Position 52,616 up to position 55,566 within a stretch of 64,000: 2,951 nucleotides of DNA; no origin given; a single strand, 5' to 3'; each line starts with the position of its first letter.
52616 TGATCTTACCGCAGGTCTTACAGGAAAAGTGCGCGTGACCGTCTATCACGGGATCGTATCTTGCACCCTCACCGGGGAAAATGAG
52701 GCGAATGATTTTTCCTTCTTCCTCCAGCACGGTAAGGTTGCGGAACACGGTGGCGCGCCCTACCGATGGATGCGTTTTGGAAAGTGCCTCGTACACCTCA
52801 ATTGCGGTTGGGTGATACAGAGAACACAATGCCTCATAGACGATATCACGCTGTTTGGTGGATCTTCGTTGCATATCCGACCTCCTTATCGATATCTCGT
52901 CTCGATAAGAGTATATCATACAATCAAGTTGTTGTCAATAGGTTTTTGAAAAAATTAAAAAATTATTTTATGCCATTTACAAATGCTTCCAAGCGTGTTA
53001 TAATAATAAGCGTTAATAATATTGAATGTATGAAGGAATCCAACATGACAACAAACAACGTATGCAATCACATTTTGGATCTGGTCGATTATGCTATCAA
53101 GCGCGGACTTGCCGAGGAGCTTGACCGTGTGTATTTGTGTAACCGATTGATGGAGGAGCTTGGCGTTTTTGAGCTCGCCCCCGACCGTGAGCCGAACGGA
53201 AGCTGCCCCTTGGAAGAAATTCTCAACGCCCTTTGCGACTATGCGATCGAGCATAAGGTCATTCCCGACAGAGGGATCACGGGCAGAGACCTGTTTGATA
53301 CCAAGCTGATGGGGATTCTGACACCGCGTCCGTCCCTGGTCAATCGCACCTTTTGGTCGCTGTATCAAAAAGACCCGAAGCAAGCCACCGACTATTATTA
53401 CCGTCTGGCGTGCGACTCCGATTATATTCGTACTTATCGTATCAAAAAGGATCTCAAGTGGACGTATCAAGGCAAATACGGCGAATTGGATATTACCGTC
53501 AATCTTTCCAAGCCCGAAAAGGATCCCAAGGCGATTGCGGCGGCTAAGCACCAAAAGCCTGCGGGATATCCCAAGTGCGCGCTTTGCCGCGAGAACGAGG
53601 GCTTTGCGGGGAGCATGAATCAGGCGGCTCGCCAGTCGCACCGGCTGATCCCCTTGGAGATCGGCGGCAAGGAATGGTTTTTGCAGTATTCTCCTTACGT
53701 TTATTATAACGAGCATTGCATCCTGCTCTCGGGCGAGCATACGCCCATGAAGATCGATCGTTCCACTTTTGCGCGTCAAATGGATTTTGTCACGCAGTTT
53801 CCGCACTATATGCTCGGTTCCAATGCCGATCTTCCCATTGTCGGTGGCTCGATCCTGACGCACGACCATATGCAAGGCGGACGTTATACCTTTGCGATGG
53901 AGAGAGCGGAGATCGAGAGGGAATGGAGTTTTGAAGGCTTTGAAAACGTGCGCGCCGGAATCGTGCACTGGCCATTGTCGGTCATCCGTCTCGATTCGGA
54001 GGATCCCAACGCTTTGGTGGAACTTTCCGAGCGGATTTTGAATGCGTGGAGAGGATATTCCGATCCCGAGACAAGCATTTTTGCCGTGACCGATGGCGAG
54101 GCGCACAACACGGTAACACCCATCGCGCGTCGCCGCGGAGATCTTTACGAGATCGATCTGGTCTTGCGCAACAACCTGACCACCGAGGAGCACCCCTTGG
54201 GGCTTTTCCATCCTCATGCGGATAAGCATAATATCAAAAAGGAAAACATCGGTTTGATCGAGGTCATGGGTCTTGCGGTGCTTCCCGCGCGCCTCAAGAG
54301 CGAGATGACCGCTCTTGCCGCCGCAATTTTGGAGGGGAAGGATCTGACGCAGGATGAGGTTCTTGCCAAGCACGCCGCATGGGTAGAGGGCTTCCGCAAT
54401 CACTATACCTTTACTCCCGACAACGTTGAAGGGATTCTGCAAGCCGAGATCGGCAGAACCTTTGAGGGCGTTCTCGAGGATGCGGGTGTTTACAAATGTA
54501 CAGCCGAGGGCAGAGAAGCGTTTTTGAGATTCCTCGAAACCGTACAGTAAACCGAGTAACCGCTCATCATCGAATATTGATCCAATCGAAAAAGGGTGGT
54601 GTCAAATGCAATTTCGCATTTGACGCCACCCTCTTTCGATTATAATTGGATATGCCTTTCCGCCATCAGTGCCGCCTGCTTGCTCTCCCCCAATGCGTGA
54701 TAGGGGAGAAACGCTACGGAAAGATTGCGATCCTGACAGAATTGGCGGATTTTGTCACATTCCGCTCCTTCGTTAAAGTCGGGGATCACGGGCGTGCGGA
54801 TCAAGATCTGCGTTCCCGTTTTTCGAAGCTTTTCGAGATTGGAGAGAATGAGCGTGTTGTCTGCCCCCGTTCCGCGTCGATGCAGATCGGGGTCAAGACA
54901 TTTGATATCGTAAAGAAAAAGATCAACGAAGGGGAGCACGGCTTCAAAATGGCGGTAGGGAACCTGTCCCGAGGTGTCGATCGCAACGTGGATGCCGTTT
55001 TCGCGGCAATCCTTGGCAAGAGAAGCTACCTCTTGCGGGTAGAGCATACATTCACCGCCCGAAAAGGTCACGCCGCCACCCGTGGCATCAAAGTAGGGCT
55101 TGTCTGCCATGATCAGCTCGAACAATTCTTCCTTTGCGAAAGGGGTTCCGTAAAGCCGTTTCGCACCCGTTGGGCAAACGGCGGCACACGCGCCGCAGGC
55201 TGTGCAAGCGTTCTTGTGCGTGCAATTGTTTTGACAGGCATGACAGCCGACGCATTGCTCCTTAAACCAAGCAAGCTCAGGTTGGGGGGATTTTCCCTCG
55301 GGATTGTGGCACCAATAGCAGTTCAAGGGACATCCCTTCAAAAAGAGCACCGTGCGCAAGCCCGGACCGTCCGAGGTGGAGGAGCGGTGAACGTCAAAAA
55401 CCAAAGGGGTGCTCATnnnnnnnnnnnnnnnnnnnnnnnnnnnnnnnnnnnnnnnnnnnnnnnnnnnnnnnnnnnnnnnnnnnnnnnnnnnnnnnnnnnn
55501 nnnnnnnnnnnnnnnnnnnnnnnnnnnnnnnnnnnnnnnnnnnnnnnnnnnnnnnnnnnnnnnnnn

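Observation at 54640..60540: Orphan glycyl-radical-enzyme operon (DMT transporter, GRE-2, aldo/keto reductase, activase) with a divergent AraC regulator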

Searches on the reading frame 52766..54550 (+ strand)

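Call 7: search_protein_families(library=pfam, proteins=[window:52766-54550:+])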
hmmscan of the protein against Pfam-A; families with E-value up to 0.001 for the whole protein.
window:52766-54550:+ (594 aa): 2 families
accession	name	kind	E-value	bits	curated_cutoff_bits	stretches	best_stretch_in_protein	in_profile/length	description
PF01087.27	GalP_UDP_transf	-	6.2e-33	115.2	22.1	1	117-327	4-184/184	Galactose-1-phosphate uridyl transferase, N-terminal domain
PF02744.22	GalP_UDP_tr_C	-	1.2e-25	90.6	29.2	1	343-536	3-160/165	Galactose-1-phosphate uridyl transferase, C-terminal domain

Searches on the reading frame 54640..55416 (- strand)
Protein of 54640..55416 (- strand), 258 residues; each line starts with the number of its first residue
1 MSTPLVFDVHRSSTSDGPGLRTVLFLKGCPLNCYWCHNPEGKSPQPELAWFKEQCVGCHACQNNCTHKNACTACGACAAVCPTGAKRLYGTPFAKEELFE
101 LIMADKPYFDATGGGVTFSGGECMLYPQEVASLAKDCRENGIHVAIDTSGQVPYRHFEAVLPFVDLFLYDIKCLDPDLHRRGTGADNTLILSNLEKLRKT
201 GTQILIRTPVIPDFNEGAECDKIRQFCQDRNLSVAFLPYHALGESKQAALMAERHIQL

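Call 3: search_protein_families(library=pfam, proteins=[window:54640-55416:-])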
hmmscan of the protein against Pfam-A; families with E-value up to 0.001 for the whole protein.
window:54640-55416:- (258 aa): 3 families
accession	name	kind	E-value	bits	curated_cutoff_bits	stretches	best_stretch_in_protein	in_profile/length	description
PF04055.27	Radical_SAM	-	9.6e-15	55.6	29.5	1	25-216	3-156/166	Radical SAM superfamily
PF13353.11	Fer4_12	-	5.3e-12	46.6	22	1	16-142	2-82/137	4Fe-4S single cluster domain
PF13484.11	Fer4_16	-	0.00083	20.5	30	0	71-89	2-20/66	4Fe-4S double cluster binding domain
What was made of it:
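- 54640..55416 (-): GRE-activating radical-SAM enzyme, 258 aa. CX3CX2C at C29/C33/C36, plus 8 Cys (55-81) for two auxiliary clusters. Pfam Radical_SAM/Fer4_12 (call 3).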

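Call 4: search_protein_families(library=ncbifam, proteins=[window:54640-55416:-])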
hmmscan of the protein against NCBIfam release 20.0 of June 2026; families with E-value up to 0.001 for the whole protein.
window:54640-55416:- (258 aa): 16 families
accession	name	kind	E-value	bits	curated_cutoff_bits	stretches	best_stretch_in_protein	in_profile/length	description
TIGR02494.1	PFLE_PFLC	subfamily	4.6e-82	275.6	174.35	1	6-253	1-268/293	glycyl-radical enzyme activating protein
NF043069.1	T4HPD_activ_SAM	equivalog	1.4e-79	267.6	425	1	4-253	2-267/299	trans-4-hydroxy-L-proline dehydratase activase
NF048010.1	SfplDhtActHpsHDes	equivalog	3.4e-69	232.9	430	1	4-251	6-275/298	(2S)-3-sulfopropanediol dehydratase activating enzyme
NF033719.1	ind_deCO2_activ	equivalog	1.9e-63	214.6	425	2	68-253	84-272/302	indoleacetate decarboxylase activase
TIGR04395.1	cutC_activ_rSAM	equivalog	2.9e-61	207.4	360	1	5-256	6-279/309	choline TMA-lyase-activating enzyme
NF048008.1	SfplDhtActHpfHKleb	equivalog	3.2e-60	204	500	1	6-252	2-271/308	(2S)-3-sulfopropanediol dehydratase activating enzyme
NF033717.2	HPDL_rSAM_activ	equivalog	5.5e-57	193.4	420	1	5-252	5-274/311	4-hydroxyphenylacetate decarboxylase activase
TIGR04003.1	rSAM_BssD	equivalog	2.2e-56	191.3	496.45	1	4-254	1-274/314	[benzylsuccinate synthase]-activating enzyme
TIGR02493.1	PFLA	equivalog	5.4e-44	150.3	231.75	2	86-252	39-210/235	pyruvate formate-lyase-activating protein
NF007483.0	PRK10076.1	equivalog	3.9e-42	144.4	326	1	6-251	24-258/292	[formate-C-acetyltransferase]-activating enzyme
TIGR04041.1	activase_YjjW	hypoth_equivalog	1.8e-39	135.8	250.2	1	11-247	9-246/276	YjjW family glycine radical enzyme activase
NF008356.0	PRK11145.1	equivalog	7.3e-33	113.9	375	2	93-253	51-216/246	pyruvate formate lyase 1-activating protein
TIGR02495.1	NrdG2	equivalog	4.5e-19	68.5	131.15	2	94-231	48-184/193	anaerobic ribonucleoside-triphosphate reductase activating protein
TIGR02491.1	NrdG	equivalog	4.3e-07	30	126.1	1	9-43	5-39/154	anaerobic ribonucleoside-triphosphate reductase activating protein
TIGR03963.1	rSAM_QueE_Clost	equivalog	7.2e-06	25.8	260.1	1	115-202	67-146/219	putative 7-carboxy-7-deazaguanine synthase QueE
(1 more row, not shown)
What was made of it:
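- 54640..55416 (-): TIGR02494 275.6 bits vs cut-off 174 (call 4).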
